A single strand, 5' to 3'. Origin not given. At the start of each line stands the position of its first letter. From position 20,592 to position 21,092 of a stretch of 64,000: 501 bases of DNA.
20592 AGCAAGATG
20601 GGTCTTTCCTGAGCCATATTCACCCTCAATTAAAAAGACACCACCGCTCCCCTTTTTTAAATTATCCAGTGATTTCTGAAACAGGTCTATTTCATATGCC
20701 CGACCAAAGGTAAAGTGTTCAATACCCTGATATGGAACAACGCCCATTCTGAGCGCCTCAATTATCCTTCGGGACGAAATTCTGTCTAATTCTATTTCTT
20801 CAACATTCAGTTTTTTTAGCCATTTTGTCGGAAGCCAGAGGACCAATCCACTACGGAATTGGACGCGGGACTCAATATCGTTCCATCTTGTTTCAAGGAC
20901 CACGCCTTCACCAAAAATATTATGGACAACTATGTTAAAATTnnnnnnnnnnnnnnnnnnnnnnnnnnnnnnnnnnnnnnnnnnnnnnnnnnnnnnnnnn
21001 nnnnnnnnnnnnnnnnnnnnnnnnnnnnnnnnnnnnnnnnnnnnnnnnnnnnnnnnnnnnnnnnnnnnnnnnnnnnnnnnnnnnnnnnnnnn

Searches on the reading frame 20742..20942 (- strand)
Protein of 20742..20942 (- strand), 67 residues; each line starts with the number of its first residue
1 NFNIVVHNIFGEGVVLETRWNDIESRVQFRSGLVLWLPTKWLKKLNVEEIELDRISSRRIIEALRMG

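Call 75: search_protein_families(library=pfam, proteins=[window:20742-20942:-], max_evalue=10)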
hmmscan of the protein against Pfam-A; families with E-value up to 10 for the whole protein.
seq(67 aa): 1 family
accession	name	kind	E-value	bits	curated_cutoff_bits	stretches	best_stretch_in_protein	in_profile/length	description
PF18969.5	DUF5708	-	0.11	12.7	26.9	1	19-40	5-26/60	Family of unknown function (DUF5708)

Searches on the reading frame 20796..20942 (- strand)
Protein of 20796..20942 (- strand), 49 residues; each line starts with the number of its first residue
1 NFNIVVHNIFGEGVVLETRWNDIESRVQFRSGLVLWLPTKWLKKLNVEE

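Call 78: search_solved_structures(query=A3, max_evalue=10, show_alignments=3)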
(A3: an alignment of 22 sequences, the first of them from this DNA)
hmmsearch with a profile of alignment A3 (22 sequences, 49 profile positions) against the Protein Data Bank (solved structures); distinct sequences matched with E-value up to 10: 11.
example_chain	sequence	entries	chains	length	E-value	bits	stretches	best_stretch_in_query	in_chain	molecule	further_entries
7egs_B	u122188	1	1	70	0.034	16.8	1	4-31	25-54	DNA helicase II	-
6yi2_A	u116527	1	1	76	0.039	16.7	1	4-31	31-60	DNA helicase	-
7egt_B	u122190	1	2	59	0.072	15.8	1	5-31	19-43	DNA helicase UvrD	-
4c2t_A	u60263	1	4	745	0.37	13.5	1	4-31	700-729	DNA HELICASE II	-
5d6w_A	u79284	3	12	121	0.5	13.1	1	12-47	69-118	Lysine-specific demethylase 4A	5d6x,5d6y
7d4a_A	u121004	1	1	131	0.62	12.8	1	12-47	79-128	Lysine-specific demethylase 4A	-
2gf7_A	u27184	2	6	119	0.64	12.8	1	12-47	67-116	Jumonji domain-containing protein 2A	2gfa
5var_A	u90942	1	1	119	0.65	12.8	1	12-47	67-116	Lysine-specific demethylase 4A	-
2qqr_A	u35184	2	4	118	0.65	12.8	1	12-47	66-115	JmjC domain-containing histone demethylation protein 3A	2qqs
9gp4_A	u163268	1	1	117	0.73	12.6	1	12-47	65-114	Lysine-specific demethylase 4A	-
9gii_A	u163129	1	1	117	0.73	12.6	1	12-47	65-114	Lysine-specific demethylase 4A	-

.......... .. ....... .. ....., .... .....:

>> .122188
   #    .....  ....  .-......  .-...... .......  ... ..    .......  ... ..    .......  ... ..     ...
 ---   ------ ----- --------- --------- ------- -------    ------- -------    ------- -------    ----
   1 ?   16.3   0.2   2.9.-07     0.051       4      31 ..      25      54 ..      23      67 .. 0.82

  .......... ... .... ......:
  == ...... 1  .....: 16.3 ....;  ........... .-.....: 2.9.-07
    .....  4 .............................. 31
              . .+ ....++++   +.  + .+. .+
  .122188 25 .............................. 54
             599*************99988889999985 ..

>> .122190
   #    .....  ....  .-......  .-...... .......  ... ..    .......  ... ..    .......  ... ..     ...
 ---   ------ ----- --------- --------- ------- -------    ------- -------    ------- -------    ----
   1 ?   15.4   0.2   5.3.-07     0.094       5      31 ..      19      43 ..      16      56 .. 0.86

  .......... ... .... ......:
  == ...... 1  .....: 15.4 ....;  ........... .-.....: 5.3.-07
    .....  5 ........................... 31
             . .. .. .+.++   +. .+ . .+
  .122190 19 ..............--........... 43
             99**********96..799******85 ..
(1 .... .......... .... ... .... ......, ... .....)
